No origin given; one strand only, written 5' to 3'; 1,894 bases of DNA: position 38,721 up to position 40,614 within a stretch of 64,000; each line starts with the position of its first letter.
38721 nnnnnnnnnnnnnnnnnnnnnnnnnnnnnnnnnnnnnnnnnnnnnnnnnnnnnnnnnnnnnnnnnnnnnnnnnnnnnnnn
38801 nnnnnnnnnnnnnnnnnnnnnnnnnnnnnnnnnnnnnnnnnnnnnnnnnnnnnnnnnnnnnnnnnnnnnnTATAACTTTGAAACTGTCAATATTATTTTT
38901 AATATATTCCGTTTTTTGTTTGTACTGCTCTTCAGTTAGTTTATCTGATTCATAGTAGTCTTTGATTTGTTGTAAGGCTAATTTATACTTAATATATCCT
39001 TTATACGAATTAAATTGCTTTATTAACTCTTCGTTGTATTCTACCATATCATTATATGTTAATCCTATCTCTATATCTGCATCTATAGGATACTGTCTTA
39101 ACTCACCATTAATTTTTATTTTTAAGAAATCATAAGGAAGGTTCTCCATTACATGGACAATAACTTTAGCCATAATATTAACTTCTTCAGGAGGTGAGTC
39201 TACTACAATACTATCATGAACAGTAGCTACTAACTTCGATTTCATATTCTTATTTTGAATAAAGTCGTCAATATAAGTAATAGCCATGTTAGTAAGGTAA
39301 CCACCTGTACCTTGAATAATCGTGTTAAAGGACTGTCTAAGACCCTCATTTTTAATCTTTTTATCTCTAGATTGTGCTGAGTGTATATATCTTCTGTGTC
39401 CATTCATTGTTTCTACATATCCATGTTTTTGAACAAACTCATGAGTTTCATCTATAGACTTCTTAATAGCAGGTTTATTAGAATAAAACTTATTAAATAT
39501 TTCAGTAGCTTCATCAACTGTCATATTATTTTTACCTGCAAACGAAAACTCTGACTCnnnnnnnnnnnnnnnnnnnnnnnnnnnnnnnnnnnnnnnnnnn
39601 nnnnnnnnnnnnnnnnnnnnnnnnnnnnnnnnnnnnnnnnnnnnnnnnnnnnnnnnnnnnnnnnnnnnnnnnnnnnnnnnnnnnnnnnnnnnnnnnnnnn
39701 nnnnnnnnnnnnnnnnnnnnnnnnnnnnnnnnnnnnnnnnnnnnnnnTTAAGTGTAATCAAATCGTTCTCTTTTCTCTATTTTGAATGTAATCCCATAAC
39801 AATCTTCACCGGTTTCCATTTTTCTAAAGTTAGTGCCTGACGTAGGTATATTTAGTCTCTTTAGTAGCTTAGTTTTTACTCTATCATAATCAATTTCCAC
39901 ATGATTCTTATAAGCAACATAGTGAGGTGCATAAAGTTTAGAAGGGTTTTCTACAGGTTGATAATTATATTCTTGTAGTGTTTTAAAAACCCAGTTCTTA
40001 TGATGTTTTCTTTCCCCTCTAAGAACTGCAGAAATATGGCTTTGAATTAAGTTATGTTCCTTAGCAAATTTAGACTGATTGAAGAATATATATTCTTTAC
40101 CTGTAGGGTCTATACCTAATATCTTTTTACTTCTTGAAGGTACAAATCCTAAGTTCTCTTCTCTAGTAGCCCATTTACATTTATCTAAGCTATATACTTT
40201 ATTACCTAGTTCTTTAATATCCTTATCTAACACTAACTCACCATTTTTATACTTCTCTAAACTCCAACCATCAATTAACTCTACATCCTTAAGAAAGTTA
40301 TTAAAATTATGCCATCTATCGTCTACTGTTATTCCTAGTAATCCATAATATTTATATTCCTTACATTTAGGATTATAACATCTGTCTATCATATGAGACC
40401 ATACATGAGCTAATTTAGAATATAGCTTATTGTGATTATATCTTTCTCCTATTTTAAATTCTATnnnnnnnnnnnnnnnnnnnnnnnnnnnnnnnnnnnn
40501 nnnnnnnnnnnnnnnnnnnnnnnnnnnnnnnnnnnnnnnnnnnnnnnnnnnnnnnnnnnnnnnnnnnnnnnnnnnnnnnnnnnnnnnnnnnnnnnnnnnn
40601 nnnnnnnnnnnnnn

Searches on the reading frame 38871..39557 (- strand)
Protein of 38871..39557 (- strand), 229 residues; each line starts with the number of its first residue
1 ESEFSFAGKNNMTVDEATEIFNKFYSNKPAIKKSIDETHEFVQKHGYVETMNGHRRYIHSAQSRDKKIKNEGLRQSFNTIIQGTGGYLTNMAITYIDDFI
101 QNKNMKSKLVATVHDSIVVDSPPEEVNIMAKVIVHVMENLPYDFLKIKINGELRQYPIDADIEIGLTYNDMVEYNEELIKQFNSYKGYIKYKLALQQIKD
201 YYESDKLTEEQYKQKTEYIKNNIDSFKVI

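Call 10: search_protein_families(library=pfam, proteins=[window:38871-39557:-], max_evalue=1)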
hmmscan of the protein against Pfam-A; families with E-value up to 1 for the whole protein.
window:38871-39557:- (229 aa): 4 families
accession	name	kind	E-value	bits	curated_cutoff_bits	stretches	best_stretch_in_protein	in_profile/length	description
PF00476.26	DNA_pol_A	-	1.1e-30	107.3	34.3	1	2-148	222-368/381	DNA polymerase family A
PF21616.3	Topo-V_HhH_2_2nd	-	0.057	13.9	27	1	176-215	18-55/58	Topoisomerase V, second (HhH)2 tandem domain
PF02016.21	Peptidase_S66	-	0.06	13.9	25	1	32-98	16-88/121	LD-carboxypeptidase N-terminal domain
PF08336.16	P4Ha_N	-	0.17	12.2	25.3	1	169-229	6-65/135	Prolyl 4-Hydroxylase alpha-subunit, N-terminal region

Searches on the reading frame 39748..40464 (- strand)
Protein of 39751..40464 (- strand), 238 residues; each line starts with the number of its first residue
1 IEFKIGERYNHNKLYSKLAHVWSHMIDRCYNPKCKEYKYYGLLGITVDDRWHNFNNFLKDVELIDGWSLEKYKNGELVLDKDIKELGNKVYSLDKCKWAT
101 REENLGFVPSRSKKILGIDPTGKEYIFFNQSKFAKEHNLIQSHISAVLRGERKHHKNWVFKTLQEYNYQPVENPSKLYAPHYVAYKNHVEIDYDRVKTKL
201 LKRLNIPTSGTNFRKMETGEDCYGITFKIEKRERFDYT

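Call 10: search_protein_families(library=pfam, proteins=[window:39748-40392:-], max_evalue=1)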
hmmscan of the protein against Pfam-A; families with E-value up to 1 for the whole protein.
window:39748-40392:- (214 aa): 1 family
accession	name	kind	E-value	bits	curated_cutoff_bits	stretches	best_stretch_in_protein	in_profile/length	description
PF22083.2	I-HmuI_NUMOD-like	-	1e-06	28.6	27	1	94-137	3-46/46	DNA endonuclease I-HmuI-like, NUMOD-like domain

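Call 11: search_protein_families(library=phrogs, proteins=[window:39748-40392:-], max_evalue=0.01)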
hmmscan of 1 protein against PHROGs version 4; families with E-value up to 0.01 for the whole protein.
window:39748-40392:- (214 aa): 8 families
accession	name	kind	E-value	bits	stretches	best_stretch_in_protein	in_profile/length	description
phrog_2081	-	DNA, RNA and nucleotide metabolism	9.6e-85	286.3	1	1-213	112-309/433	HNH endonuclease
phrog_374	-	DNA, RNA and nucleotide metabolism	2.6e-21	77.1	1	1-177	279-429/617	HNH endonuclease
phrog_953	-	DNA, RNA and nucleotide metabolism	1.4e-18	68.4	1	1-96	231-315/420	HNH endonuclease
phrog_8790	-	DNA, RNA and nucleotide metabolism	2.3e-14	54.9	1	1-81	32-100/241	restriction endonuclease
phrog_3377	-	DNA, RNA and nucleotide metabolism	3.8e-13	50.7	1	1-81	21-91/196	HNH endonuclease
phrog_20162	-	DNA, RNA and nucleotide metabolism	1.4e-07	32.8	1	77-141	30-84/88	HNH endonuclease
phrog_1468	-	transcription regulation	0.0024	18.4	0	105-132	22-49/67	transcriptional repressor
phrog_925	-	DNA, RNA and nucleotide metabolism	0.0037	18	1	106-131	20-45/67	HTH DNA binding protein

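Call 14: search_solved_structures(query=window:39751-40464:-, max_evalue=10, show_alignments=2)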
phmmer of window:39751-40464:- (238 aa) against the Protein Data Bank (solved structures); distinct sequences matched with E-value up to 10: 5.
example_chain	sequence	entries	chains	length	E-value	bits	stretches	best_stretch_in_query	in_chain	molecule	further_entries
6bo7_A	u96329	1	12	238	0.094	15.2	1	141-195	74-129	Hypoxanthine phosphoribosyltransferase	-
1u3e_M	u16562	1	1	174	0.11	15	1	111-161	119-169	HNH homing endonuclease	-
3lrk_A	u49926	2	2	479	0.62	12.6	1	40-114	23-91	Alpha-galactosidase 1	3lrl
3lrm_A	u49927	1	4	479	0.62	12.5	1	40-114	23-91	Alpha-galactosidase 1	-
9lgy_A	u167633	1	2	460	0.94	12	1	107-181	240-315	CsCER2 like1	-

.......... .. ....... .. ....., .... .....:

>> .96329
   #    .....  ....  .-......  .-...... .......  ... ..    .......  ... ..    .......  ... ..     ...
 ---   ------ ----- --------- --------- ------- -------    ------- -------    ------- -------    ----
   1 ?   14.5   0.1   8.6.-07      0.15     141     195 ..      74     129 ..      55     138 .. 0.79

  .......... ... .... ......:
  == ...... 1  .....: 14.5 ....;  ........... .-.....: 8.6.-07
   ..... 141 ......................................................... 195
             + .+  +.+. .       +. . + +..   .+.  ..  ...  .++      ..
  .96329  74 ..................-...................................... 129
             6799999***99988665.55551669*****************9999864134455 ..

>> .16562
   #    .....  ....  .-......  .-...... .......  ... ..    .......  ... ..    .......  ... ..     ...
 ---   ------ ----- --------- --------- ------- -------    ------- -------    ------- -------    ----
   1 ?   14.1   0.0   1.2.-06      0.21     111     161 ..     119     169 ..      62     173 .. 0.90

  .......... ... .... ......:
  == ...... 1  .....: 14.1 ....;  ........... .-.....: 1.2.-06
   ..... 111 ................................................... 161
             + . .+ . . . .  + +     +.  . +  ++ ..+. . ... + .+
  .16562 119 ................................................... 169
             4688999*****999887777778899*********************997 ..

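Call 55: find_homologous_proteins(query=window:39751-40464:-, max_evalue=0.00001)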
Query window:39751-40464:- (238 aa): 10 proteins with E <= 0.00001 among 247 candidates.
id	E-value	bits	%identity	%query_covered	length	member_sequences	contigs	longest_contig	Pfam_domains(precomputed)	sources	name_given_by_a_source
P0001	1.5e-128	445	87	90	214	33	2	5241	PF22083.3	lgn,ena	-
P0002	2.6e-108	379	75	89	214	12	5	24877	-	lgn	-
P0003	3.2e-108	379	76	89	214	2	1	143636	PF22083.3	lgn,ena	-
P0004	9.3e-101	354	69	90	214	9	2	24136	PF22083.3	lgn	-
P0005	7.3e-98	345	72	90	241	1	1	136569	-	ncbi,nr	ncbi:putative HTH homing endonuclease [Staphylococcus phage vB_SauH_DELF3]|nr:putative HTH homing en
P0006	1.5e-97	344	69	89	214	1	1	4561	PF22083.3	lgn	-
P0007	4.4e-81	290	55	100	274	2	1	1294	-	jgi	-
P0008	1.8e-74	268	57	89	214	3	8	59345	PF22083.3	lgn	-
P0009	5.8e-72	260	60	89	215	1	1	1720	PF22083.3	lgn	-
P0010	6.7e-9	53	44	42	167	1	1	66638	-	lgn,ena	-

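Call 64: search_protein_representatives(alignment_id=A2)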
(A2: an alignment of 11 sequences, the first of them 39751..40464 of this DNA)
Query: 11 sequences, 214 profile positions. Proteins with E-value up to 0.001 (for the whole library): 79148; up to 1e-10: 6038; up to 1e-30: 77. The best 150 are listed.
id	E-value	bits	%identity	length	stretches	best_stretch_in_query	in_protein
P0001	4.6e-118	408.6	-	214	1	1-214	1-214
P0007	4.0e-103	359.8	-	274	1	1-214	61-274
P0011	2.0e-58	213.8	-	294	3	1-145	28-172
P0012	4.6e-58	212.6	-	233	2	1-149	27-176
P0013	7.0e-52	192.4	-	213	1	1-213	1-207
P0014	2.1e-49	184.3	-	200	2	1-137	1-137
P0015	6.5e-48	179.4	-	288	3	1-153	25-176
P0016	3.5e-46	173.7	-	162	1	1-138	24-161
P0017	4.1e-46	173.5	-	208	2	1-137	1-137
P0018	7.0e-46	172.8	-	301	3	1-144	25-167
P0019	1.3e-45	171.9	-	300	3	2-137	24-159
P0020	3.3e-45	170.5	-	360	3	1-161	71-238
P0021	4.4e-45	170.2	-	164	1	1-137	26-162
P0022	1.8e-44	168.2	-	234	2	1-139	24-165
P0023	2.6e-44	167.6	-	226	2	2-137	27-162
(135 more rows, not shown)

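Call 67: search_protein_families(library=pfam, alignment_id=A3, max_evalue=0.01)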
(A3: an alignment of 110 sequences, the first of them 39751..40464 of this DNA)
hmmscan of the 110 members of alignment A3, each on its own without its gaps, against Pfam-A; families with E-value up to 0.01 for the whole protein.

A. member 1, window:39751-40464:- (238 aa): 1 family
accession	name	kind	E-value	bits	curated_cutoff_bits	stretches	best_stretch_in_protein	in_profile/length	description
PF22083.2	I-HmuI_NUMOD-like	-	1e-06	28.6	27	1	118-161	3-46/46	DNA endonuclease I-HmuI-like, NUMOD-like domain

B. families by the number of members that match (of 110 scanned): 9 families
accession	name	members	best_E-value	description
PF22083.2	I-HmuI_NUMOD-like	97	2.6e-18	DNA endonuclease I-HmuI-like, NUMOD-like domain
PF21894.1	N4_RNAP_helical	1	0.00059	Bacteriophage N4 RNA polymerase, helical domain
PF02029.20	Caldesmon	1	0.0011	Caldesmon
PF20990.2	DUF2207_C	1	0.002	Predicted membrane protein (DUF2207) C-terminal domain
PF22539.1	DUF7004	1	0.0027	Family of unknown function (DUF7004)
PF11193.13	DUF2812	1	0.0049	Protein of unknown function (DUF2812)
PF12161.14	HsdM_N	1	0.0056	HsdM N-terminal domain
PF00450.28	Peptidase_S10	1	0.0073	Serine carboxypeptidase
PF24584.1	Ig_CYK3_C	1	0.0078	CYK3 C-terminal Ig-like domain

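Call 70: predict_structure(alignment_id=A3)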
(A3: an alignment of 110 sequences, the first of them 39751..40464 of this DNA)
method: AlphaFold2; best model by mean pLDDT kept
length: 238 residues; sequences in the alignment: 110
mean_pLDDT: 94.7   pTM: 0.78
mean pLDDT of the five models: 94.7, 94.4, 94.2, 94.0, 92.4
residues with pLDDT >= 90: 208; 70-90: 28; 50-70: 2; < 50: 0
segments of 3 or more residues with pLDDT < 50: none
pLDDT, mean of each block of 10 residues (from residue 1): 90 97 98 96 96 97 98 97 93 98 85 90 94 96 97 98 82 93 98 97 98 98 98 90
secondary structure, 60 per line:
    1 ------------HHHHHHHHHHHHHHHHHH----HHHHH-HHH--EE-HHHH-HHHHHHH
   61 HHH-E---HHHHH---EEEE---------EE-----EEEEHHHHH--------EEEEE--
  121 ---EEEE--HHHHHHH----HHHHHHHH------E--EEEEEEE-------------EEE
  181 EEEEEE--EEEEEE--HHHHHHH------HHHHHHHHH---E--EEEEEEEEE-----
elements in order: H13-30 H35-39 H49-52 H54-63 H69-73 E77-80 E97-100 H101-105 E114-118 E124-127 H130-136 H141-148 E158-164 E178-186 E189-194 H197-203 H210-218 E225-233

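Call 73: fold_search(model_id=the predicted structure, library=pdb)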
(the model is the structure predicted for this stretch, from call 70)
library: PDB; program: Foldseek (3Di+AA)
matches with E <= 10: 89; with E <= 0.001: 1
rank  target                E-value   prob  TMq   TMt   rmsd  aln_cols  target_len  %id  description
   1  1u3e_M                9.0e-06  1.00  0.21  0.29  13.8       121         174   22  DNA binding and cleavage by the HNH homing endonuclease I-HmuI (released 2004-08-31)
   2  9kja                  3.1e-02  1.00  0.19  0.61   2.3        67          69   22  Anti-CRISPR protein AcrVA3 (released 2025-11-12)
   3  5xpu_A                1.9e+00  0.08  0.10  0.13  11.3        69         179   13  Crystal structure of MAD2L2/REV7 in complex with a CAMP fragment in a monoclinic crystal (released 2017-09-20)
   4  1i3j_A                2.5e+00  0.12  0.17  0.34   4.0        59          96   24  CRYSTAL STRUCTURE OF THE DNA-BINDING DOMAIN OF INTRON ENDONUCLEASE I-TEVI WITH ITS SUBSTRATE (released 2001-07-13)
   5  6bcd_A                2.5e+00  0.06  0.11  0.12  11.0        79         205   11  Crystal structure of Rev7-K44A/R124A/A135D in complex with Rev3-RBM2 (residues 1988-2014) (released 2018-08-01)
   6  4a93_B                2.5e+00  0.01  0.08  0.03  23.2       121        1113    8  RNA Polymerase II elongation complex containing a CPD Lesion (released 2012-03-21)
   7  8fjf                  2.7e+00  0.05  0.12  0.22  23.1       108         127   16  The three-repeat design H10 (released 2023-09-27)
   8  8zcy_A                2.7e+00  0.05  0.14  0.06  11.4       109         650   13  Cryo-EM structure of eSaCas9_NNG-guide RNA-target DNA complex in an interrogation state (released 2025-11-05)
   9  3v4z_B                2.7e+00  0.02  0.12  0.10  19.1       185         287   10  D-alanine--D-alanine ligase from Yersinia pestis (released 2011-12-28)
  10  5c3e_B                2.7e+00  0.01  0.08  0.03  23.3       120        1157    8  Crystal structure of a transcribing RNA Polymerase II complex reveals a complete transcription bubble (released 2015-08-26)
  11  3v4z_A                2.8e+00  0.02  0.11  0.10  21.4       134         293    6  D-alanine--D-alanine ligase from Yersinia pestis (released 2011-12-28)
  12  7ruq_A                3.0e+00  0.11  0.13  0.39   7.6        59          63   17  Structure of the human GIGYF1-TNRC6C complex (released 2022-08-24)
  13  4zqi_B                3.2e+00  0.02  0.12  0.10  20.2       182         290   11  Crystal structure of Apo D-alanine-D-alanine ligase(DDL) from Yersinia pestis (released 2016-01-13)
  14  4zqi_A                3.2e+00  0.02  0.11  0.09  21.4       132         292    8  Crystal structure of Apo D-alanine-D-alanine ligase(DDL) from Yersinia pestis (released 2016-01-13)
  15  4onx_E                3.4e+00  0.01  0.09  0.15  20.4       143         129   10  2.8 Angstrom Crystal Structure of Sensor Domain of Histidine Kinase from Clostridium perfringens. (released 2014-03-05)
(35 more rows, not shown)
